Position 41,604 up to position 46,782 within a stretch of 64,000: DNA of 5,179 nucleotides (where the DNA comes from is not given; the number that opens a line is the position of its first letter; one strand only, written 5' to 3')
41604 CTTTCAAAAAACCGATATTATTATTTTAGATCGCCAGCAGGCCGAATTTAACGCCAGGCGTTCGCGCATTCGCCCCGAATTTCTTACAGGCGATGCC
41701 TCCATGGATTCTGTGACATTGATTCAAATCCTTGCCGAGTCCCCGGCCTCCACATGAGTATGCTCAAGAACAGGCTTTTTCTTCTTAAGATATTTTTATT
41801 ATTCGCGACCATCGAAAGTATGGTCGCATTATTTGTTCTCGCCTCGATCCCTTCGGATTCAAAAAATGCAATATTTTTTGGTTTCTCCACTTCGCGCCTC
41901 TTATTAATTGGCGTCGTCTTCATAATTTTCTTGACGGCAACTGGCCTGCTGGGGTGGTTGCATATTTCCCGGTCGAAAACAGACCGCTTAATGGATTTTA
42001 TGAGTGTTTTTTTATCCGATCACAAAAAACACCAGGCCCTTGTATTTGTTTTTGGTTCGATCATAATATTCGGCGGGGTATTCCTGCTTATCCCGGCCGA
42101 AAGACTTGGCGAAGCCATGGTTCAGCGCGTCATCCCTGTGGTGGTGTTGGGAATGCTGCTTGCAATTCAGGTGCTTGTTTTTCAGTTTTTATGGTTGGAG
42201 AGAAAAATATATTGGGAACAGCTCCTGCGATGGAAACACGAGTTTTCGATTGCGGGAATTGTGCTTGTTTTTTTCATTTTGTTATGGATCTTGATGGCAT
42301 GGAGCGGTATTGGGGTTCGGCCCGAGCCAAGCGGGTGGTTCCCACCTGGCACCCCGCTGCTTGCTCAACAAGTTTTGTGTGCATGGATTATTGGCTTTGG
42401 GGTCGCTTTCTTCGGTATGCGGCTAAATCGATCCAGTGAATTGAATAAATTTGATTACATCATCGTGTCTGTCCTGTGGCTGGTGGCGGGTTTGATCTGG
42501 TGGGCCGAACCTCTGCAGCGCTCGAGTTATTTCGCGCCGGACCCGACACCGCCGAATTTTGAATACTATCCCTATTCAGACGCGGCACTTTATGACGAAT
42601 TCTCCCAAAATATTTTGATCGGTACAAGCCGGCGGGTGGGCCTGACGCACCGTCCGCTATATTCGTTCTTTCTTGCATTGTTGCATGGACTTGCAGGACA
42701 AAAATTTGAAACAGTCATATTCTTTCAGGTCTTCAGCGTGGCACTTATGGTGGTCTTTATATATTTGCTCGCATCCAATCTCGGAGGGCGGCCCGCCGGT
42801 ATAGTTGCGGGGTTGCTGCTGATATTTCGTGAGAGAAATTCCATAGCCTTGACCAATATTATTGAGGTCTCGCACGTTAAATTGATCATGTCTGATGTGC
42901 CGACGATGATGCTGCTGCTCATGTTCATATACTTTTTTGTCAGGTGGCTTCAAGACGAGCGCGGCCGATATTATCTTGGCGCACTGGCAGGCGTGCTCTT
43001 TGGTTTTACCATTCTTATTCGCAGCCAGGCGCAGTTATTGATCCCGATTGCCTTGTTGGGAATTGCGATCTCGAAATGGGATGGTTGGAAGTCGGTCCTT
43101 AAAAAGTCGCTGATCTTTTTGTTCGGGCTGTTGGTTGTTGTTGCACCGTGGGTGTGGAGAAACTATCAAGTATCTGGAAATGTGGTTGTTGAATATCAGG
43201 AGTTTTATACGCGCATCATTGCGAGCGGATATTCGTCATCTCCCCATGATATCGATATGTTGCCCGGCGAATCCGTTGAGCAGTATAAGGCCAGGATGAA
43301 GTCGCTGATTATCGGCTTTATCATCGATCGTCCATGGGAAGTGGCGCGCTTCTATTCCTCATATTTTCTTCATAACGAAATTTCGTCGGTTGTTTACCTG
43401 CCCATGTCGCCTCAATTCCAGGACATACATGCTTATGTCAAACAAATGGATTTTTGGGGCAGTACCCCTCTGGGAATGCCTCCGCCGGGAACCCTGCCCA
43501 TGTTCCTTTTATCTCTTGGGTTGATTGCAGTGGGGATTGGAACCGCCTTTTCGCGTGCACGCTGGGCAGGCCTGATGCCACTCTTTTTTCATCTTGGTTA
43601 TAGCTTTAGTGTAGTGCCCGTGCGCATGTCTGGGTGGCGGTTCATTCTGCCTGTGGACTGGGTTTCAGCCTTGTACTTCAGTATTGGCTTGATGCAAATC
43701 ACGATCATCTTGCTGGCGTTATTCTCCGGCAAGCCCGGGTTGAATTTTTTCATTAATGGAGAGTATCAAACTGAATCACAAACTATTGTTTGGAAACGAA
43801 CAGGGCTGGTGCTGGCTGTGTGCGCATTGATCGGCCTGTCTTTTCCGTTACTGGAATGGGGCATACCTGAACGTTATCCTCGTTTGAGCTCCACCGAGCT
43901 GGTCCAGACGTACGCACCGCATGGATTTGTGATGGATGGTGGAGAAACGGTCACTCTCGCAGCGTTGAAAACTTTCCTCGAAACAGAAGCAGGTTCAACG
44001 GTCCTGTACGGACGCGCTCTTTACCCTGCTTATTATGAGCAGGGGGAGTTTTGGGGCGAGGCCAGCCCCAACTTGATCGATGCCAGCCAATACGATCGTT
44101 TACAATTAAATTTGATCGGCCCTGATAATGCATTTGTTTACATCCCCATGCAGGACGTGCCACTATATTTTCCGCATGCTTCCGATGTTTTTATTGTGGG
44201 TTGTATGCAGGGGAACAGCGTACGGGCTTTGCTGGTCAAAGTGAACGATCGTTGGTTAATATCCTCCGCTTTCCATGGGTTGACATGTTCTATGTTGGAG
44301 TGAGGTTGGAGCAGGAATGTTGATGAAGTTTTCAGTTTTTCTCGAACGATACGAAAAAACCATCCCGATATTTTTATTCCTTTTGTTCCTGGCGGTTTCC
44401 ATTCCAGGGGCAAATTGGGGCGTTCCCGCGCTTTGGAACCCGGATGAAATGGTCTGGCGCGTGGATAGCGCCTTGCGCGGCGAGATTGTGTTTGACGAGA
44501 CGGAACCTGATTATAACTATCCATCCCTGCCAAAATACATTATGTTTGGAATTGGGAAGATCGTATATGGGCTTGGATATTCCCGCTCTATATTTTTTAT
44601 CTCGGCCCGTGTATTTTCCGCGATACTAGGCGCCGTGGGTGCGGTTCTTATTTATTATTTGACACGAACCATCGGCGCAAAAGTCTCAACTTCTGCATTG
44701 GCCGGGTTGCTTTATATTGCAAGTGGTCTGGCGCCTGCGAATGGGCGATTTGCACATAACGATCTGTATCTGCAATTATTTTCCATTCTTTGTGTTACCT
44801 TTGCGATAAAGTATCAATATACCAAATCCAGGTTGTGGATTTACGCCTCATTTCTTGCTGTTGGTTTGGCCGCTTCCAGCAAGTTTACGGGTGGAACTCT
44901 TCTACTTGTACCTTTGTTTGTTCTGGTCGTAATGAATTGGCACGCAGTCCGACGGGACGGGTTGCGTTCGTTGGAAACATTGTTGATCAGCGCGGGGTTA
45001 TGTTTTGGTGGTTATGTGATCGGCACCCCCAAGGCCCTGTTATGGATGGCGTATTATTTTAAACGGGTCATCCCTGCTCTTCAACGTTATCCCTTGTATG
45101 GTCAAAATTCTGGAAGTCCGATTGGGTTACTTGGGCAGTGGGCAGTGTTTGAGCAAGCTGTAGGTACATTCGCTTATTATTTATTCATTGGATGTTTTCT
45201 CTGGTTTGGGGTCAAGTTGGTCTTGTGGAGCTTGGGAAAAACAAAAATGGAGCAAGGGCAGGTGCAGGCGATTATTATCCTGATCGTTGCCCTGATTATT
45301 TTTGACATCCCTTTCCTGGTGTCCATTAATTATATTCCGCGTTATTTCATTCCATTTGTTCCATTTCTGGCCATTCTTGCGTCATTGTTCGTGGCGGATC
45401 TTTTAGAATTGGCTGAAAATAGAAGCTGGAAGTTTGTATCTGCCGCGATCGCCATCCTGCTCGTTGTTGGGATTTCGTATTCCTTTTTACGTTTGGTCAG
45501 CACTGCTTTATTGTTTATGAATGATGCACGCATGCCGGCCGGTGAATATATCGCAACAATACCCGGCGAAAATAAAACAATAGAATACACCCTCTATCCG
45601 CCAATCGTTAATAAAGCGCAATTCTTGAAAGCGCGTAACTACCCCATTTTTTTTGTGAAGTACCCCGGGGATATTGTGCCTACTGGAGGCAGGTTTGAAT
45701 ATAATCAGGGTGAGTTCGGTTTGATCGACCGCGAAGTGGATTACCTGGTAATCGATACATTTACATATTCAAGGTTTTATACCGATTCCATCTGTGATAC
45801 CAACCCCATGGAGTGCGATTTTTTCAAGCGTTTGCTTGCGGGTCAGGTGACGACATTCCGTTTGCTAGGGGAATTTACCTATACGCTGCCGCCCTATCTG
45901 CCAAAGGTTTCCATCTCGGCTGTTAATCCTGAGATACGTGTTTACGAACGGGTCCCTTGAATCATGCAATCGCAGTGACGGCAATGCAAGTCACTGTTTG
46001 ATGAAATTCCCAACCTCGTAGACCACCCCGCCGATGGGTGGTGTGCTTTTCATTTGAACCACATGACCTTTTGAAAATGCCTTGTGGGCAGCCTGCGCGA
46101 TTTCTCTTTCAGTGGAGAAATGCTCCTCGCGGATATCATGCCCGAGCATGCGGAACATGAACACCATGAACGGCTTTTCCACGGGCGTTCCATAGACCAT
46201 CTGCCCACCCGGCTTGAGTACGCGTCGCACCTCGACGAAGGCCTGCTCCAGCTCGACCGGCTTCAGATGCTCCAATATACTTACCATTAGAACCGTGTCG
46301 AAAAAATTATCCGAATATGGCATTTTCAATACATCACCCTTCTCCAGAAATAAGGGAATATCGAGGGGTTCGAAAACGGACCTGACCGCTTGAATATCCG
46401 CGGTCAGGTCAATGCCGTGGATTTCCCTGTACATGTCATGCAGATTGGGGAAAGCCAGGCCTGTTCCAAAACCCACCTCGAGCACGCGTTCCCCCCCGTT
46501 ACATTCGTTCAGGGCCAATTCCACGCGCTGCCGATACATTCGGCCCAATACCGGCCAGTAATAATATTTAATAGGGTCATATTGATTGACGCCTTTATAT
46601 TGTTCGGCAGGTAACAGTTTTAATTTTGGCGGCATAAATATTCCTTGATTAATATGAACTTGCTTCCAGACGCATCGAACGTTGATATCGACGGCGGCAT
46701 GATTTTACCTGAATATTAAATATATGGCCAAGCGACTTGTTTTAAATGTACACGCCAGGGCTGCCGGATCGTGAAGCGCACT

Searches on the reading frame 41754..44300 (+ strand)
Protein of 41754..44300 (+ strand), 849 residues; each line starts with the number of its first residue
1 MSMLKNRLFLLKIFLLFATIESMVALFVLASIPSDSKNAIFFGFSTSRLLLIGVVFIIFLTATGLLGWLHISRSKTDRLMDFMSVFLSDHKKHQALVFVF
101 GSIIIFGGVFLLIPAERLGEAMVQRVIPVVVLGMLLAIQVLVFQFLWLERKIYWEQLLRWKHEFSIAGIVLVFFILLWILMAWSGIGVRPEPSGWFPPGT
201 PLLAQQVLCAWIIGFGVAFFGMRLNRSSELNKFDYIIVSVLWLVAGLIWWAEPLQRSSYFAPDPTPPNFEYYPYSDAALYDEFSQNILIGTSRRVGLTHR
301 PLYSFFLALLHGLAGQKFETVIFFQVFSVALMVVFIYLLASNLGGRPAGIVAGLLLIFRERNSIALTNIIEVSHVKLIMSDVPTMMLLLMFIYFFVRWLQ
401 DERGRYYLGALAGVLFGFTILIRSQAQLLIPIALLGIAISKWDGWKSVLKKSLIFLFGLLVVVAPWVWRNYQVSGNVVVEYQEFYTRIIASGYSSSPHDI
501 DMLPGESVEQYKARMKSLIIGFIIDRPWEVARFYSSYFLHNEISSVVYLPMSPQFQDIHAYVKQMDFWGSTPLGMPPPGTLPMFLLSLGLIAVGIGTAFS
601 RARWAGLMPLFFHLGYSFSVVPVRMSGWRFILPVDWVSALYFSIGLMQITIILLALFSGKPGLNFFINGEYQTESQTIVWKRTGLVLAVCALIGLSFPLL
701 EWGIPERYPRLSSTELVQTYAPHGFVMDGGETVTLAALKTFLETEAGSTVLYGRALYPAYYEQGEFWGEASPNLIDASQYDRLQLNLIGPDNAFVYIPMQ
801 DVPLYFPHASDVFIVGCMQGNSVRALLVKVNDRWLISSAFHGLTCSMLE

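Call 10: search_protein_families(library=pfam, proteins=[window:41754-44300:+], max_evalue=0.001)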
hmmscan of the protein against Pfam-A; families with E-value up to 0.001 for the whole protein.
window:41754-44300:+ (849 aa): 1 family
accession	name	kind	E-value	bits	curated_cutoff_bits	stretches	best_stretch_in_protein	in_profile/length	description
PF13231.12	PMT_2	-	1.2e-15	58.5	26.1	1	299-467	2-158/160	Dolichyl-phosphate-mannose-protein mannosyltransferase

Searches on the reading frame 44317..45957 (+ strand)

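Call 10: search_protein_families(library=pfam, proteins=[window:44317-45957:+], max_evalue=0.001)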
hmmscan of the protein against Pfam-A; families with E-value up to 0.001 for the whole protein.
window:44317-45957:+ (547 aa): 2 families
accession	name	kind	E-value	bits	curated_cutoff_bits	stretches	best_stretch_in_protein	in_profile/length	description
PF02366.24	PMT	-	2.5e-12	47.3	22.7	1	94-215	82-208/245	Dolichyl-phosphate-mannose-protein mannosyltransferase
PF13231.12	PMT_2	-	3.2e-06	27.9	26.1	1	96-208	23-135/160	Dolichyl-phosphate-mannose-protein mannosyltransferase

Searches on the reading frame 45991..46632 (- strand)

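Call 15: search_protein_families(library=pfam, proteins=[window:45991-46632:-], max_evalue=0.001)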
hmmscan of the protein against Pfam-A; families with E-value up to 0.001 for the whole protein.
window:45991-46632:- (213 aa): 6 families
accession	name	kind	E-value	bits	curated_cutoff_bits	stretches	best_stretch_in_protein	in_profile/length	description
PF08241.18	Methyltransf_11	-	1.8e-16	61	21.2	1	51-146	1-94/95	Methyltransferase domain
PF13649.12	Methyltransf_25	-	5.8e-16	59.4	27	1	50-143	1-97/97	Methyltransferase domain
PF13847.12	Methyltransf_31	-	7.3e-09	35.9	27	1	46-153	3-116/145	Methyltransferase domain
PF13489.12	Methyltransf_23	-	7.6e-09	35.9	27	1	33-182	9-154/164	Methyltransferase domain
PF08242.18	Methyltransf_12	-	1.1e-06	29.8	30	1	51-144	1-97/98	Methyltransferase domain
PF02353.26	CMAS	-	0.00025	20.9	27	1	44-149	60-166/273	Mycolic acid cyclopropane synthetase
